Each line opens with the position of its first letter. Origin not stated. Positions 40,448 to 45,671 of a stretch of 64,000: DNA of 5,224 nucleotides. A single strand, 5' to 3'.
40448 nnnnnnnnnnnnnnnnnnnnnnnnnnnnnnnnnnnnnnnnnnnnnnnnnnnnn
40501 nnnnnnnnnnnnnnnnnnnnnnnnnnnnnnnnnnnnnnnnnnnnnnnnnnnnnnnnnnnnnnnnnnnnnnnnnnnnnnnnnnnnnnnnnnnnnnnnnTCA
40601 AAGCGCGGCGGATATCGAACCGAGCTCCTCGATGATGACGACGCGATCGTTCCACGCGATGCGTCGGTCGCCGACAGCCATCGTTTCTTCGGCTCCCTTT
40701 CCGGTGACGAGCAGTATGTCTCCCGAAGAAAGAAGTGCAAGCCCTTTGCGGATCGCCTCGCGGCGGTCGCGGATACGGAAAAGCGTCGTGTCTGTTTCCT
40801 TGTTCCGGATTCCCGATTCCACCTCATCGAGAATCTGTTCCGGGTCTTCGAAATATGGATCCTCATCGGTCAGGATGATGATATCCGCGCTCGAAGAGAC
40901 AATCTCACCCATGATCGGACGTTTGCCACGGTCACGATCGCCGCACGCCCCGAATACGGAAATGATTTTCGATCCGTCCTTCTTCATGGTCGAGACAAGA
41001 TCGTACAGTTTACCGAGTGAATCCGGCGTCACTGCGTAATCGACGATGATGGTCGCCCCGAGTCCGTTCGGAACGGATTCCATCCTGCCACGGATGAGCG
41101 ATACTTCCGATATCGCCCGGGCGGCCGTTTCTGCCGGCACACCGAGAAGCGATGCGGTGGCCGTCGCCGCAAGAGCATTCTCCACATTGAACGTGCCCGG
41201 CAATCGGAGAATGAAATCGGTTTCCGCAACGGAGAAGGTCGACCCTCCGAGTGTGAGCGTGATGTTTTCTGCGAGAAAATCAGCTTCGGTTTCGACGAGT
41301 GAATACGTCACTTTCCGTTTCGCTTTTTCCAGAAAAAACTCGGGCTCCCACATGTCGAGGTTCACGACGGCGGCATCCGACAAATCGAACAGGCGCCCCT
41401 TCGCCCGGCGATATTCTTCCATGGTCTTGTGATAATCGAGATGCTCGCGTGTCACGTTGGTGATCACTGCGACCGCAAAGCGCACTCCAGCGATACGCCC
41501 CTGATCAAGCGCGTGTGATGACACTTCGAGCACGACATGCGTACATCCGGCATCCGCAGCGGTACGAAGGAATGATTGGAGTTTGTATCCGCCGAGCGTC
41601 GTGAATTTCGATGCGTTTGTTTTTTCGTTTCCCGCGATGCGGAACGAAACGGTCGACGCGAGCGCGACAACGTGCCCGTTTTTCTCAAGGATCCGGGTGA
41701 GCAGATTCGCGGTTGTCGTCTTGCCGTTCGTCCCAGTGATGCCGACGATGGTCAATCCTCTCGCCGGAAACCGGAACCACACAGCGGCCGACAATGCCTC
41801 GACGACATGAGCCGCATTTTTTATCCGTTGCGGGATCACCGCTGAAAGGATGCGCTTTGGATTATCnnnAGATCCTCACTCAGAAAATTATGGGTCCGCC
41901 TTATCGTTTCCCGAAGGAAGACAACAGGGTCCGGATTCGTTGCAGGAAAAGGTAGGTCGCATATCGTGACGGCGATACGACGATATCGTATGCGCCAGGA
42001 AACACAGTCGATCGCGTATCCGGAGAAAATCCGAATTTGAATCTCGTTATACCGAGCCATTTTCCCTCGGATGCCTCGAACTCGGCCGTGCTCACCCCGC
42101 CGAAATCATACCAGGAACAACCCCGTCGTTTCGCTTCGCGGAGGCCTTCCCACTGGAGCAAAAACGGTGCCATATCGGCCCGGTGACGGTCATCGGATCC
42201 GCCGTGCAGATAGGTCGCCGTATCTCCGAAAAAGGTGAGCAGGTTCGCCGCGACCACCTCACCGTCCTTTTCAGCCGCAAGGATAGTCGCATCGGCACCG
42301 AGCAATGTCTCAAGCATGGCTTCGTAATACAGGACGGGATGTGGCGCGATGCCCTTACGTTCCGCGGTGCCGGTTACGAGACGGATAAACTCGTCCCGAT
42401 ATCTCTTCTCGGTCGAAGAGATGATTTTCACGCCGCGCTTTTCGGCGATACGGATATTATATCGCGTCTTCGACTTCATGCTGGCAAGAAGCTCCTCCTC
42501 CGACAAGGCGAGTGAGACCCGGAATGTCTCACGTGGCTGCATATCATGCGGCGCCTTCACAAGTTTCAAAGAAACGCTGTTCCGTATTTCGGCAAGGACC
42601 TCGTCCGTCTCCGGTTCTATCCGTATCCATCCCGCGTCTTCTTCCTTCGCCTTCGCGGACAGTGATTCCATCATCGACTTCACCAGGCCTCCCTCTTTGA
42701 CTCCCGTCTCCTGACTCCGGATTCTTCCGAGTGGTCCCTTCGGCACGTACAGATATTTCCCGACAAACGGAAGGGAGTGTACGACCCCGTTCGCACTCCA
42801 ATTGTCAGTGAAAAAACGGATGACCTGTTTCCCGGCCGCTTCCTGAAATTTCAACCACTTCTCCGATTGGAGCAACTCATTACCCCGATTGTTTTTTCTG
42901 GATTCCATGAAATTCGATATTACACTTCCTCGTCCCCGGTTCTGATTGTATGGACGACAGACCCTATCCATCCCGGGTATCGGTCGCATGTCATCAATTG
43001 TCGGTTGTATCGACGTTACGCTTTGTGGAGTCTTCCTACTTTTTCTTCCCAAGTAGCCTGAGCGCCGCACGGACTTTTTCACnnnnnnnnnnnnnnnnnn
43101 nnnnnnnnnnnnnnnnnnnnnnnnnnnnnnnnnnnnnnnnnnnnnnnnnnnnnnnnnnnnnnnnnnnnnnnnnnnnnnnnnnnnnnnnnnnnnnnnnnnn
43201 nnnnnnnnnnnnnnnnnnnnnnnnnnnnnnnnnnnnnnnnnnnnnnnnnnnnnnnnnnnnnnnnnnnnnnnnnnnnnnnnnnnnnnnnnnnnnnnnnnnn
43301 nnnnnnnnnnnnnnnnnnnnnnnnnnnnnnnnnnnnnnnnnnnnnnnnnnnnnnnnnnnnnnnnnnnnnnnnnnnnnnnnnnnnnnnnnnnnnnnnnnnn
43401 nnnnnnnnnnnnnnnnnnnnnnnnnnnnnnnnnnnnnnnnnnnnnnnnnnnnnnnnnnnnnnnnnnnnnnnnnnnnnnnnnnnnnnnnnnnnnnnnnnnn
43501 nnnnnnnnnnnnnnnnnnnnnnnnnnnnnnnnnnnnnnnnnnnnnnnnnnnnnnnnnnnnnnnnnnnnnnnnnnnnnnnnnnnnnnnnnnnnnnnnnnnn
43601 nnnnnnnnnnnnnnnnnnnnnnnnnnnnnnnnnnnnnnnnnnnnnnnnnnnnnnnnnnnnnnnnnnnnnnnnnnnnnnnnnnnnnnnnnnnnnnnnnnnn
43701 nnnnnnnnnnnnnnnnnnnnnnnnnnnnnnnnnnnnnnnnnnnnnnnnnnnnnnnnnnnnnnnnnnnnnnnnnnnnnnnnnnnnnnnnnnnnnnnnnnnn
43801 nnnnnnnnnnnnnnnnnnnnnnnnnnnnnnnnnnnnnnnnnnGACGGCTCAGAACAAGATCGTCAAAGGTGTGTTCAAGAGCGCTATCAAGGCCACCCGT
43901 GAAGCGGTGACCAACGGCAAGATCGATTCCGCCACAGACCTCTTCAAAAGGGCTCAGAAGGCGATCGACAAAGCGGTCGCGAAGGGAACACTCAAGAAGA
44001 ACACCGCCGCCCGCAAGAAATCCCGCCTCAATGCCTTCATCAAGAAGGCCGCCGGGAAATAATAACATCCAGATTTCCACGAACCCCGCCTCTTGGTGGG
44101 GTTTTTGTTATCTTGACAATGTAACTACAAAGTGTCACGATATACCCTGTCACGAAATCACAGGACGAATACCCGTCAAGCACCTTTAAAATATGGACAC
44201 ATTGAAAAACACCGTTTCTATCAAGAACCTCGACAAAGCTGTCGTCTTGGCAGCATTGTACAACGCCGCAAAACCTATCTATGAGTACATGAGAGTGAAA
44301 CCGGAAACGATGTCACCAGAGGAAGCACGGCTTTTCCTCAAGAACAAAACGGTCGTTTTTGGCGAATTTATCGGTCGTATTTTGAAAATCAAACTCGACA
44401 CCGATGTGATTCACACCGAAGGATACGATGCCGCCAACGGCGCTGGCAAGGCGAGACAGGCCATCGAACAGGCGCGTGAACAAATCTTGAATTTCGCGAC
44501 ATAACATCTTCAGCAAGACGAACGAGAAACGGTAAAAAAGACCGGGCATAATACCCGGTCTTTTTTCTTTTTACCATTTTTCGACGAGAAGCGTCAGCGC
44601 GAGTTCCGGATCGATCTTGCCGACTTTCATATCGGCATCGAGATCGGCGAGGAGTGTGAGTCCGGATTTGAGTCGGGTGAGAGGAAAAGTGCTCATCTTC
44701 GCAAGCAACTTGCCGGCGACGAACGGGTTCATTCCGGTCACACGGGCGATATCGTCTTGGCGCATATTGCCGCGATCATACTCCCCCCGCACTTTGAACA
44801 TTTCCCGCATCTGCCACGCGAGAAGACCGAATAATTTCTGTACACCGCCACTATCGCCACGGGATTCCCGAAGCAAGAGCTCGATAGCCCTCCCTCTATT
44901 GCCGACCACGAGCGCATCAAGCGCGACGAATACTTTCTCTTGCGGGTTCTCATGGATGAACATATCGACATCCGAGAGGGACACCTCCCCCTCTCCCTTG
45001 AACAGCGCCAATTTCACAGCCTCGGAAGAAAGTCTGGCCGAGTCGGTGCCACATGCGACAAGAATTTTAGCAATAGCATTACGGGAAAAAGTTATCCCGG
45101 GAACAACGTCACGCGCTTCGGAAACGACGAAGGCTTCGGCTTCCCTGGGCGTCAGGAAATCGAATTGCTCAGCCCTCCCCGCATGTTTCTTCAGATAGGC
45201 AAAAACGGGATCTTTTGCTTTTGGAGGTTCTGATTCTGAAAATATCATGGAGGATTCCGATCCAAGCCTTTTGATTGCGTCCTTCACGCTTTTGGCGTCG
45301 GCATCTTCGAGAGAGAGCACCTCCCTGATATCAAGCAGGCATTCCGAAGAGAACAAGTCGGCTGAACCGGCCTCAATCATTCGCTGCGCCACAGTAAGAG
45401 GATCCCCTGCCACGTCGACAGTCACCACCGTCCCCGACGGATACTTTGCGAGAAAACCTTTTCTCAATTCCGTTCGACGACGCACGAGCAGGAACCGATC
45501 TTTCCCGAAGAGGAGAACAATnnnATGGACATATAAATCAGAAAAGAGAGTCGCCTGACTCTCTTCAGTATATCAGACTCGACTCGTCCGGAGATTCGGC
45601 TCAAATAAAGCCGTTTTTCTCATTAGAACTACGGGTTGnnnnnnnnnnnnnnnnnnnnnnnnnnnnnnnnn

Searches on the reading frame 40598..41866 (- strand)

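Call 11: search_protein_families(library=pfam, proteins=[window:40598-41866:-], max_evalue=0.0001)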
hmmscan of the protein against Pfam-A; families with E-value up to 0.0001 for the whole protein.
window:40598-41866:- (422 aa): 2 families
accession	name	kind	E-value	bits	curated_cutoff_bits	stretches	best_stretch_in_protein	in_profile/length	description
PF08245.18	Mur_ligase_M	-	4.2e-47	161.2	24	1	43-238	1-200/200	Mur ligase middle domain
PF02875.26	Mur_ligase_C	-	1.2e-26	94.4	28.4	1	260-391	1-127/127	Mur ligase, glutamate ligase domain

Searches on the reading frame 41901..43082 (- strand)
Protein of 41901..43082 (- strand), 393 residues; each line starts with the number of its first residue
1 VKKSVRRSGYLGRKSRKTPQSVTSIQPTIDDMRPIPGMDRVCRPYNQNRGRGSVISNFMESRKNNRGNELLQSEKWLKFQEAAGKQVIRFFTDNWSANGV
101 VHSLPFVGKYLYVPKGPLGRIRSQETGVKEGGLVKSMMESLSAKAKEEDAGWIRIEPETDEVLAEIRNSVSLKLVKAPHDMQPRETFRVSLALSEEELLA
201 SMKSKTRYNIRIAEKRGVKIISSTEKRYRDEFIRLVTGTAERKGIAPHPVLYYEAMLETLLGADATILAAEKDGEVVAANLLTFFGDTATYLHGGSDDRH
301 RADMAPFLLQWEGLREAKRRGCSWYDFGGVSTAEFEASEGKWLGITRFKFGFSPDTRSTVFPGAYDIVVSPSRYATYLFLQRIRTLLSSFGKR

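Call 11: search_protein_families(library=pfam, proteins=[window:41901-43082:-], max_evalue=0.0001)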
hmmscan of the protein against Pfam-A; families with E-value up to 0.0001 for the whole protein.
window:41901-43082:- (393 aa): 2 families
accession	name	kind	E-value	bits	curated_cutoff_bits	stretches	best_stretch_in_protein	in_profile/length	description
PF02388.22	FemAB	-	4.3e-39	134.9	24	2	272-381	303-405/406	FemAB family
PF13480.13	Acetyltransf_6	-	8.3e-16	58.9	22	1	204-329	1-136/143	Acetyltransferase (GNAT) domain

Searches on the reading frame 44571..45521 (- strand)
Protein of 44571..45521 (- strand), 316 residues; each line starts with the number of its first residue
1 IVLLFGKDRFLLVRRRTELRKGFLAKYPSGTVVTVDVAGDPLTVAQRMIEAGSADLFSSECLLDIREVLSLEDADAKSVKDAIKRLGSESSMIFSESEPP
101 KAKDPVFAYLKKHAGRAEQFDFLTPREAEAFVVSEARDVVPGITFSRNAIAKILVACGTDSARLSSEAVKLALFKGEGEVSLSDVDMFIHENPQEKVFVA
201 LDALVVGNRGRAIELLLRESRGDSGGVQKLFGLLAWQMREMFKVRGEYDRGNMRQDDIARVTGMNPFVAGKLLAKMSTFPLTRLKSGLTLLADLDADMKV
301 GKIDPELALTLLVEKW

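Call 11: search_protein_families(library=pfam, proteins=[window:44571-45521:-], max_evalue=0.0001)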
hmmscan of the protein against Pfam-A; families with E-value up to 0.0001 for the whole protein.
window:44571-45521:- (316 aa): 1 family
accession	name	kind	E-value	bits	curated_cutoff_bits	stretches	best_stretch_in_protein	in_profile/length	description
PF21694.2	DNA_pol3_delta_C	-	2.6e-15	56.9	27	1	195-313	2-118/121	DNA polymerase III delta subunit, C-terminal domain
